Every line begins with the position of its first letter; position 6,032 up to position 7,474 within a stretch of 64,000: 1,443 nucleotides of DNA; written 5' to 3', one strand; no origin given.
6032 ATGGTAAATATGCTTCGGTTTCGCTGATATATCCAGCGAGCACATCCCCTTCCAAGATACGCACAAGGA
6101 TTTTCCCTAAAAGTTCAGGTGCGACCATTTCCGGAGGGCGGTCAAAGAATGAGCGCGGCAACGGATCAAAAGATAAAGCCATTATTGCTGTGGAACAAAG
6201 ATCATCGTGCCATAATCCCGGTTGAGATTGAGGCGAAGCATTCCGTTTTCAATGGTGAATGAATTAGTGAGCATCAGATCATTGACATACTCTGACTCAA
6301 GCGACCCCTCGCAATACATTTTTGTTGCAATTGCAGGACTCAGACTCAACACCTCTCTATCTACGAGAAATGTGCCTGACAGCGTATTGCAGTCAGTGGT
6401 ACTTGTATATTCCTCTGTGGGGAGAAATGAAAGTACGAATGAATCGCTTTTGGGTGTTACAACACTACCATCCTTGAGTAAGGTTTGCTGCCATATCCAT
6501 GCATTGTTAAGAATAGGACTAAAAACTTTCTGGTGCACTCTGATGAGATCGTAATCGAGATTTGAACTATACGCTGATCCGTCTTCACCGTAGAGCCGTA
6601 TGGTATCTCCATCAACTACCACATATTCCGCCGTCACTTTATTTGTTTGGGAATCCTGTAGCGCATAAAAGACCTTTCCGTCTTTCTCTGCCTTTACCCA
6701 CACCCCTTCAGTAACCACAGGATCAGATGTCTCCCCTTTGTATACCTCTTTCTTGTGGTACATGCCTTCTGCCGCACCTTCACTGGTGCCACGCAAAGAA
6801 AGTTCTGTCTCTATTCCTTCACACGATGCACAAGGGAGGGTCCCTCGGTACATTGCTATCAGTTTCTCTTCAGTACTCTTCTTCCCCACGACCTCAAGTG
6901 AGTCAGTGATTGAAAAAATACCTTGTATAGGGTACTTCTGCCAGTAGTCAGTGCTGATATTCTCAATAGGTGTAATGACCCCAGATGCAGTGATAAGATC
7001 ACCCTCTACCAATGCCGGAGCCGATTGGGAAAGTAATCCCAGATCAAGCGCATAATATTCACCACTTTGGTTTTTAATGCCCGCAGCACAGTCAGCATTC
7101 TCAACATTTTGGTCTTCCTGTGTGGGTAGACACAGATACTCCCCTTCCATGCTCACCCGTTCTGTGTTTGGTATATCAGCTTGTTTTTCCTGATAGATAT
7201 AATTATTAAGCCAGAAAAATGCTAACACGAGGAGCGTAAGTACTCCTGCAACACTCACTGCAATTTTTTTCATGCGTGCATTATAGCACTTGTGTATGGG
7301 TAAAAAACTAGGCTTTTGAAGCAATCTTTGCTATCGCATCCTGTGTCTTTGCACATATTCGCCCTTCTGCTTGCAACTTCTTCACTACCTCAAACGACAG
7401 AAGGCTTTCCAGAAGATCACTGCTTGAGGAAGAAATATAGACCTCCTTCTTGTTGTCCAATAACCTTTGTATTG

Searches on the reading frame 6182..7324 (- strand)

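Call 10: search_protein_families(library=pfam, proteins=[window:6182-7324:-], max_evalue=0.001)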
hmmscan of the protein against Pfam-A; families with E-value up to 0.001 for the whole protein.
window:6182-7324:- (380 aa): 2 families
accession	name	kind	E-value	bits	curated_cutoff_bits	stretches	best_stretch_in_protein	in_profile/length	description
PF04170.18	NlpE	-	1.3e-12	48.8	22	1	159-253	1-84/86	NlpE N-terminal domain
PF03724.22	META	-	1.7e-10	41.3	24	1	278-376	9-108/109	META domain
